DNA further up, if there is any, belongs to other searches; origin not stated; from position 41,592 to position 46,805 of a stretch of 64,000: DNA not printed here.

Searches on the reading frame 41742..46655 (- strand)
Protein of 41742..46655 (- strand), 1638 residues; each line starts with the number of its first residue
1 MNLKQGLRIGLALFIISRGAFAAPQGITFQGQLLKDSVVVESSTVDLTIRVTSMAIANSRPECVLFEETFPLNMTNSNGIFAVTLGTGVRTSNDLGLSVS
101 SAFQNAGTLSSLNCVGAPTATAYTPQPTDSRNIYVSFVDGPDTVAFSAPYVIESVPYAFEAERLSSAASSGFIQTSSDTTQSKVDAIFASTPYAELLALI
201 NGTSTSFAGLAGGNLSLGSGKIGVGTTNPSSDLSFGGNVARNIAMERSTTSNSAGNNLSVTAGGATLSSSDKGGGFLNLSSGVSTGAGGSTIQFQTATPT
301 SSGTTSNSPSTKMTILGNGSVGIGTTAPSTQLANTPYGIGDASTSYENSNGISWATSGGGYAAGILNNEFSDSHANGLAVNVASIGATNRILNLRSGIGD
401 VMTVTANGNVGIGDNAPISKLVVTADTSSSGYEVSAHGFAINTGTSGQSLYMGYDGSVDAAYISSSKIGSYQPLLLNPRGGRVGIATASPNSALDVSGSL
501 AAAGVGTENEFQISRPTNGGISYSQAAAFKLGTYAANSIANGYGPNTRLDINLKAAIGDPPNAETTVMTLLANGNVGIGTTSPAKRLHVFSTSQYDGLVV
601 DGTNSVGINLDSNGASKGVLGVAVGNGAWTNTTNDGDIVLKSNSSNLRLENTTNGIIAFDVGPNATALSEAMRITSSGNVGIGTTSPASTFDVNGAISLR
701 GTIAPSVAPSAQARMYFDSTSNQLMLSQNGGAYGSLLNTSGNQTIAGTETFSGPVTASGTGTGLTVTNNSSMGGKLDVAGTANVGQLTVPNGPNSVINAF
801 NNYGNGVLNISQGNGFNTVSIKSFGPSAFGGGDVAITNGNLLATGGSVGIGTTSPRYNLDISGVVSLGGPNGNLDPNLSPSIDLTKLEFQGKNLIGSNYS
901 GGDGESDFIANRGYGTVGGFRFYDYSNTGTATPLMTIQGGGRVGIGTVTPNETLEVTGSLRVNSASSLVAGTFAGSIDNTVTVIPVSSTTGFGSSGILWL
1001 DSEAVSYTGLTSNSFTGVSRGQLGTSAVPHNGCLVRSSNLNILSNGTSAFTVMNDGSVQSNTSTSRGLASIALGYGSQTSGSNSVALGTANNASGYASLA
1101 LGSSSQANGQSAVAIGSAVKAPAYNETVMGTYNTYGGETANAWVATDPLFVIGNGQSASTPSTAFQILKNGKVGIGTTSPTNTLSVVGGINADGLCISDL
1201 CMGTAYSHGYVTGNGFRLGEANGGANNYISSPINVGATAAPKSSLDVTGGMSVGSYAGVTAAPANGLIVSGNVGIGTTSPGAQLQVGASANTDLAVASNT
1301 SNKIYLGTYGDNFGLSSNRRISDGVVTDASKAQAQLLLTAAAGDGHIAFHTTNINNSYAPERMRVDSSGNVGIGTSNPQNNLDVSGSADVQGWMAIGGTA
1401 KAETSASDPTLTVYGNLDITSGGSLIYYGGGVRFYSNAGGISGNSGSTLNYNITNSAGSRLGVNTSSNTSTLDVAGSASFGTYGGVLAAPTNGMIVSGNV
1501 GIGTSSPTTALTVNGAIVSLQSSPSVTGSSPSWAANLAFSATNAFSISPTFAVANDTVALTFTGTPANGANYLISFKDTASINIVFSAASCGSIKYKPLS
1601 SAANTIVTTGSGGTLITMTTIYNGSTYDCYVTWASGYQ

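Call 82: search_protein_families(library=pfam, proteins=[window:41742-46655:-], max_evalue=0.001)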
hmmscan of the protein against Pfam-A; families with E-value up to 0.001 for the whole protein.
window:41742-46655:- (1638 aa): 1 family
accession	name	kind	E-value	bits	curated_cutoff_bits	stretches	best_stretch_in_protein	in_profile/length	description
PF05658.19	YadA_head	-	4.1e-05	24.3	25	1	1067-1089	3-25/27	YadA head domain repeat (2 copies)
